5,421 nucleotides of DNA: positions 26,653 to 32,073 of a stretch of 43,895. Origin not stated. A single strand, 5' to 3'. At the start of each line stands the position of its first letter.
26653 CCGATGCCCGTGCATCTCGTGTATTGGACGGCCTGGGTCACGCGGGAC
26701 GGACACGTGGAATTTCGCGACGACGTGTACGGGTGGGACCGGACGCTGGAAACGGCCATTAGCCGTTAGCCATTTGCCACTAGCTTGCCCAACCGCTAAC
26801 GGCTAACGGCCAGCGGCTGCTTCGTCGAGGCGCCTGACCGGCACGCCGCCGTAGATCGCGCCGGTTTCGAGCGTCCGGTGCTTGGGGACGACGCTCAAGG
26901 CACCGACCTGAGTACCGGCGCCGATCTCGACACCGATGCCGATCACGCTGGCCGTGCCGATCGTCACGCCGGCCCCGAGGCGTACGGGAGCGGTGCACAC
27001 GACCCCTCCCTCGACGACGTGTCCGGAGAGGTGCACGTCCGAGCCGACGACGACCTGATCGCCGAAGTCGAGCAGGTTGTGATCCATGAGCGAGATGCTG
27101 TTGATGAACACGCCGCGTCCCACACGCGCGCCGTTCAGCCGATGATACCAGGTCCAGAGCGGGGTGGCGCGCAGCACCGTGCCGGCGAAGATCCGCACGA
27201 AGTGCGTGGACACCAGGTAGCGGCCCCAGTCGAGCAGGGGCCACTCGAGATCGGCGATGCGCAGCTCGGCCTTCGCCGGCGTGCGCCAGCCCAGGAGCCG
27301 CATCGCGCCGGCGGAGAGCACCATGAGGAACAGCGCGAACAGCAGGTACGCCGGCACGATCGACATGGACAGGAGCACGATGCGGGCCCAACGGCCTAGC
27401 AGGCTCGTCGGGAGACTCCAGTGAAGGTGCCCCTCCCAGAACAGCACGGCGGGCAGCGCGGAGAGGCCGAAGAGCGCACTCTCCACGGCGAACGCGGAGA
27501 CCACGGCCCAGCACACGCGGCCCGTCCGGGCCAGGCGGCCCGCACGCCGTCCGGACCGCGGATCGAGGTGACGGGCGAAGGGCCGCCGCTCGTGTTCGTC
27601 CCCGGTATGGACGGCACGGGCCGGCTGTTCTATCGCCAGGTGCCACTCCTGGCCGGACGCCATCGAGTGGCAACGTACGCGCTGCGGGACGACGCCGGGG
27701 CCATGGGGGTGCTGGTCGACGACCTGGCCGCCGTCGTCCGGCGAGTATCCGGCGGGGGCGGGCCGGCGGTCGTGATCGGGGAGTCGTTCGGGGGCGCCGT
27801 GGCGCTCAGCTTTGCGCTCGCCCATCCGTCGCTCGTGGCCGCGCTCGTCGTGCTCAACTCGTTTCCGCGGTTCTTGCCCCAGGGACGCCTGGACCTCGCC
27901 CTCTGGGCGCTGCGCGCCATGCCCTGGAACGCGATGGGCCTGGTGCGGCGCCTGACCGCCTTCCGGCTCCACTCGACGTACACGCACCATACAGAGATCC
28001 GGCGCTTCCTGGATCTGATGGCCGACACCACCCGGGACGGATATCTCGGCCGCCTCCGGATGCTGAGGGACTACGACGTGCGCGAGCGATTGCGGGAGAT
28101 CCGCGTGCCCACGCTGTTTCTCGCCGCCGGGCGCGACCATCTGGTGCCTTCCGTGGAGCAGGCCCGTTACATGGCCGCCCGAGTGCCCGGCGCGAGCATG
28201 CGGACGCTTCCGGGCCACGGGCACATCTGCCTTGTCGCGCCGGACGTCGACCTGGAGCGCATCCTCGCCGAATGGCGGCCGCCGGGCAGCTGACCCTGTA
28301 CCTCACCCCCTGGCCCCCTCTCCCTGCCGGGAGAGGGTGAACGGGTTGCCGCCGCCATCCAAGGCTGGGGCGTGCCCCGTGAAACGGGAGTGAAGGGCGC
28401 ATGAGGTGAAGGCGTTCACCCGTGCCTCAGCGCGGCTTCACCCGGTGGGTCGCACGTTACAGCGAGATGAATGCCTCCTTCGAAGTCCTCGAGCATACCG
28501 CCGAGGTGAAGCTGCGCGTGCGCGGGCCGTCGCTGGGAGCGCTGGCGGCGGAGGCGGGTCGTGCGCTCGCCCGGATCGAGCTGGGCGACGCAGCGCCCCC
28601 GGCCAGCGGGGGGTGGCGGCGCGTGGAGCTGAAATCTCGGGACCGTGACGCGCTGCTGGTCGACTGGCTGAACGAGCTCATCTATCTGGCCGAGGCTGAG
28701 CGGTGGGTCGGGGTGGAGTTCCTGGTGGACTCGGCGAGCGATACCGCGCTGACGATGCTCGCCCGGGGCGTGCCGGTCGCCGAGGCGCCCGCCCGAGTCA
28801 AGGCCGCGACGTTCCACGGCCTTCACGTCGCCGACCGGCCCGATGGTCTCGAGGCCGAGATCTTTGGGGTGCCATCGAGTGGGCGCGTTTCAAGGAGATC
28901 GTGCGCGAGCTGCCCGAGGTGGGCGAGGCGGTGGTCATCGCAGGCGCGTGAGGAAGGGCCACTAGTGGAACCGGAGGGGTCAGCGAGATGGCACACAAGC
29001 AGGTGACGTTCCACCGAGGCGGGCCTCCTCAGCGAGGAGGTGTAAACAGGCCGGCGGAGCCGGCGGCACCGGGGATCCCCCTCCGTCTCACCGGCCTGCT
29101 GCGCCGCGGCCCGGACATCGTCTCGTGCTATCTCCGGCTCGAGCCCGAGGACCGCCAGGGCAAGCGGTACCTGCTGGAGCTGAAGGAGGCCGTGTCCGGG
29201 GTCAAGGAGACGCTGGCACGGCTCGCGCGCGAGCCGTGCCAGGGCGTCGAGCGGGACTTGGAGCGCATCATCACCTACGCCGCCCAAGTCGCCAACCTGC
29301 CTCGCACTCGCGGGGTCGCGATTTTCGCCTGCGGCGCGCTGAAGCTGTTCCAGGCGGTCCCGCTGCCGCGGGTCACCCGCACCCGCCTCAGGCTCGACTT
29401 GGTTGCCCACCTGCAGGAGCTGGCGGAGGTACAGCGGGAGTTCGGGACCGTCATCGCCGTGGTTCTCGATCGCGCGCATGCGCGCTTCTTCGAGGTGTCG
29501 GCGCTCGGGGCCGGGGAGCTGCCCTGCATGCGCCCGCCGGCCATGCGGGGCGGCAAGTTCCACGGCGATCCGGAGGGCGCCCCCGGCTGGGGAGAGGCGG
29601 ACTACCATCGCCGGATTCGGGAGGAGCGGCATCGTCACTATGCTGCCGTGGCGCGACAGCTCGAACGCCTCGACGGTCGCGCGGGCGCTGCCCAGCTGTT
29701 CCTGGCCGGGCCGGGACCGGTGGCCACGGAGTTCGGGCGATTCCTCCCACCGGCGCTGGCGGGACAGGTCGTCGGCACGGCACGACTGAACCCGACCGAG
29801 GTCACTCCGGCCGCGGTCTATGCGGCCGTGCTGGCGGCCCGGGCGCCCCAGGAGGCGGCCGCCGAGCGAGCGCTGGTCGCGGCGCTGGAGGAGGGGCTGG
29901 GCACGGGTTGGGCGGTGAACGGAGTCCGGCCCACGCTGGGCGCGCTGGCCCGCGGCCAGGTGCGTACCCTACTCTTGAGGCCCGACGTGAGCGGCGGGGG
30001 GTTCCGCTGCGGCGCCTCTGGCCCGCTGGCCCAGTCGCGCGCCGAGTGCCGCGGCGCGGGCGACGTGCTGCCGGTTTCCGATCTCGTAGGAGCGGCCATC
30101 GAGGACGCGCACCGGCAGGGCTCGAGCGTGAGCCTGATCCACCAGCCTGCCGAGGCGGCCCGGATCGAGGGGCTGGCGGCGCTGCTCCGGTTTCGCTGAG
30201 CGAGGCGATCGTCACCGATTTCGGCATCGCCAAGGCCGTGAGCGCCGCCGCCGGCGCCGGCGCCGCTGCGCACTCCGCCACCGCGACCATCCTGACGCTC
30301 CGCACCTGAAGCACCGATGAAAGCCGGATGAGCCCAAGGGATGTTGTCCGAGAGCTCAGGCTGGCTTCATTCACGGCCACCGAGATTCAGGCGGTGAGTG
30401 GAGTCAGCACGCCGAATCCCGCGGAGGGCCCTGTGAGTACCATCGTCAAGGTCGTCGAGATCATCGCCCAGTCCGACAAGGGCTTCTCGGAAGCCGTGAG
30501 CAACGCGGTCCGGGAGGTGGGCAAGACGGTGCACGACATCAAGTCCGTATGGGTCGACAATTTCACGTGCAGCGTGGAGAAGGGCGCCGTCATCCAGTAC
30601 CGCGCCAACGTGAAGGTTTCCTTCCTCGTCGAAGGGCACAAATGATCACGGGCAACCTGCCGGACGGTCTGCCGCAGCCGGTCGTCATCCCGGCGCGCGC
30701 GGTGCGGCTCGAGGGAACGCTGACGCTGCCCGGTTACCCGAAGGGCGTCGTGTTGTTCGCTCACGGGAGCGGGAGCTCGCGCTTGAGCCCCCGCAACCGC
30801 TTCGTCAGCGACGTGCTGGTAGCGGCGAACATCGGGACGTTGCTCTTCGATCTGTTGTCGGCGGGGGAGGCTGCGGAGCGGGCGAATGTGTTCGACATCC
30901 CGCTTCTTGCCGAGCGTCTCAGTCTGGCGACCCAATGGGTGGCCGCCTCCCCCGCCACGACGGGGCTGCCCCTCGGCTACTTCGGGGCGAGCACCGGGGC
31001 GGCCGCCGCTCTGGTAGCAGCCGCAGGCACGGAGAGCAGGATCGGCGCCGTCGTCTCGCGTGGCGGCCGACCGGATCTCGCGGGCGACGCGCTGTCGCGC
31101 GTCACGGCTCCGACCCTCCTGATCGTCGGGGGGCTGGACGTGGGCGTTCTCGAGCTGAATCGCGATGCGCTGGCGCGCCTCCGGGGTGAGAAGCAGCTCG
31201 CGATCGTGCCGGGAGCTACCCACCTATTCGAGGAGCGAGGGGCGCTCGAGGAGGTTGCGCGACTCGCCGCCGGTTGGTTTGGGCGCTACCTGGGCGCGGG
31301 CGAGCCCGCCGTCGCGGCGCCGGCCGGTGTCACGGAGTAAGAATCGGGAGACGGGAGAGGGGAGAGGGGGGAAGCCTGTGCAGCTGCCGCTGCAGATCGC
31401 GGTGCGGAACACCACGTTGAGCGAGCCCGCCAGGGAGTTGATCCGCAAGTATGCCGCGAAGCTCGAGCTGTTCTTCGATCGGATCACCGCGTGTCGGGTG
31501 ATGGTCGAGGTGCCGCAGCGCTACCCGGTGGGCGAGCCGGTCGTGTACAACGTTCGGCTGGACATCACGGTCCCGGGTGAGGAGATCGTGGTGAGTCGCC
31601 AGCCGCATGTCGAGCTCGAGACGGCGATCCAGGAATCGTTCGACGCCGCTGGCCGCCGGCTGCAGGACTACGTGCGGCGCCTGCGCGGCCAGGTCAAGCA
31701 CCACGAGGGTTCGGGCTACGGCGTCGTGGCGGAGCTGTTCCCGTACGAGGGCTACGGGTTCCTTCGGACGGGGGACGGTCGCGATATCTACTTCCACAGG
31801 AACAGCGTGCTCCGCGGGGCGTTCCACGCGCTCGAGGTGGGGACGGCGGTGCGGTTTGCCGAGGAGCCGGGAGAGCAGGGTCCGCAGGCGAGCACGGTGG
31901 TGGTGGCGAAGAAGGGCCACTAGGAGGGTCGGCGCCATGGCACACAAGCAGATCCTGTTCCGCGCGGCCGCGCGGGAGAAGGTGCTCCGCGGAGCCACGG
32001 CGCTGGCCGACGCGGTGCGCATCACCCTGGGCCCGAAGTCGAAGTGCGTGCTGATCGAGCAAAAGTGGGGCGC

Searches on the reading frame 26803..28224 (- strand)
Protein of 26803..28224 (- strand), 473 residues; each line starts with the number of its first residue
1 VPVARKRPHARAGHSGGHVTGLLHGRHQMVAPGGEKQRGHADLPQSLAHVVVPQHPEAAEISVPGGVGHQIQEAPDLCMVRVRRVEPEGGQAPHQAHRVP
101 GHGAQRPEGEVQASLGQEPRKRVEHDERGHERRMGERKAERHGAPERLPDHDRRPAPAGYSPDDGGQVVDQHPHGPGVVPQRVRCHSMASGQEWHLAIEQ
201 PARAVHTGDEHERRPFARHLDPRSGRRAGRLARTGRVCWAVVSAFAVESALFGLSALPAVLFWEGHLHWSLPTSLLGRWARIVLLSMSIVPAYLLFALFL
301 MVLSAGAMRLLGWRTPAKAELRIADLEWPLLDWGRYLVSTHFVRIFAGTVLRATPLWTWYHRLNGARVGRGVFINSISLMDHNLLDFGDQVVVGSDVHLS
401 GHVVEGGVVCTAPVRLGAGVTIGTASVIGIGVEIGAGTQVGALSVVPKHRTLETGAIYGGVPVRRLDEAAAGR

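Call 7: search_protein_families(library=pfam, proteins=[window:26803-28224:-])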
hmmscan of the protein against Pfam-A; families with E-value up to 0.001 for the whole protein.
window:26803-28224:- (473 aa): 0 families

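Call 30: search_protein_families(library=ncbifam, proteins=[window:26803-28224:-], max_evalue=0.00001)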
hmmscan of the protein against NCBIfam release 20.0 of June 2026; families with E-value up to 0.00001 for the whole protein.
window:26803-28224:- (473 aa): 4 families
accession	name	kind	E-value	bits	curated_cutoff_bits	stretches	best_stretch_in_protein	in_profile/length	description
TIGR02353.1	NRPS_term_dom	equivalog_domain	1.2e-22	80.1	423.1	1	335-468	82-215/695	Pls/PosA family non-ribosomal peptide synthetase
NF007797.0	PRK10502.1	subfamily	1.1e-08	35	192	0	410-467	122-177/183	WcaF family extracellular polysaccharide biosynthesis acetyltransferase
TIGR03532.1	DapD_Ac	equivalog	4.4e-06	26.5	231.75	1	365-467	110-212/231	2,3,4,5-tetrahydropyridine-2,6-dicarboxylate N-acetyltransferase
TIGR03570.1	NeuD_NnaD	subfamily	8.5e-06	25.5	160.8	0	365-463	117-201/202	NeuD/PglB/VioB family sugar acetyltransferase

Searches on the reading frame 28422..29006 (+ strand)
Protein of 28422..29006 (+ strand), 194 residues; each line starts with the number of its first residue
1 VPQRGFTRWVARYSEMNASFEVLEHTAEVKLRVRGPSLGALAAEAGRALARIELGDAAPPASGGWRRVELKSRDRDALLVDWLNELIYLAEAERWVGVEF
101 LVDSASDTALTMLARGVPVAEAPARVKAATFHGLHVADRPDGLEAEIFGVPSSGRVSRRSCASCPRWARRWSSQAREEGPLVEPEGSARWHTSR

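Call 6: search_protein_families(library=pfam, proteins=[window:28422-29006:+])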
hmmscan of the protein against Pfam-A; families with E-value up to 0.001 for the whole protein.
window:28422-29006:+ (194 aa): 1 family
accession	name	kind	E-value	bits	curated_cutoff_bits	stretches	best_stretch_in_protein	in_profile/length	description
PF01951.21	Archease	-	7.6e-22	78.5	25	1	20-147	1-132/136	Archease protein family (MTH1598/TM1083)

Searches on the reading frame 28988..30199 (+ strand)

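Call 6: search_protein_families(library=pfam, proteins=[window:28988-30199:+])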
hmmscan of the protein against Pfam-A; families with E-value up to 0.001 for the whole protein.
window:28988-30199:+ (403 aa): 2 families
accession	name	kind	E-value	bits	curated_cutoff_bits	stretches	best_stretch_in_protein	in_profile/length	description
PF18854.6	baeRF_family10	-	3.2e-14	53.9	27.1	1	141-284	2-141/143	Bacterial archaeo-eukaryotic release factor family 10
PF18844.6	baeRF_family2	-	6.1e-09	36.6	26.9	1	156-305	3-148/149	Bacterial archaeo-eukaryotic release factor family 2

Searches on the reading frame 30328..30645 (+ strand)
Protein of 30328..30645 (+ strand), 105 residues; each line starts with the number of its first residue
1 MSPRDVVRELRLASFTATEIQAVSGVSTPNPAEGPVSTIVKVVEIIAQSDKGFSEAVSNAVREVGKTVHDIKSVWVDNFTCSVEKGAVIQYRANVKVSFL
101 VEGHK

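Call 7: search_protein_families(library=pfam, proteins=[window:30328-30645:+])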
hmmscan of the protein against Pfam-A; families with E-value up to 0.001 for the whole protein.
window:30328-30645:+ (105 aa): 1 family
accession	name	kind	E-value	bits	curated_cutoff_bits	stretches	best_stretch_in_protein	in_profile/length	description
PF07311.17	Dodecin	-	1.1e-20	74.1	22.5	1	39-102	1-64/64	Dodecin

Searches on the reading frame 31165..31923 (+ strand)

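Call 34: search_protein_families(library=pfam, proteins=[window:31165-31923:+], max_evalue=0.01)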
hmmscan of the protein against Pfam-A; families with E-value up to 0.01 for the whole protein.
window:31165-31923:+ (252 aa): 2 families
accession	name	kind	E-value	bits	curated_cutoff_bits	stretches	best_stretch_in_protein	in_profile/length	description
PF02482.25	Ribosomal_S30AE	-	2.6e-09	38.1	23.7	1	77-174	2-88/88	Sigma 54 modulation protein / S30EA ribosomal protein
PF00313.28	CSD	-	3.8e-09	36.7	27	1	186-246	3-64/66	'Cold-shock' DNA-binding domain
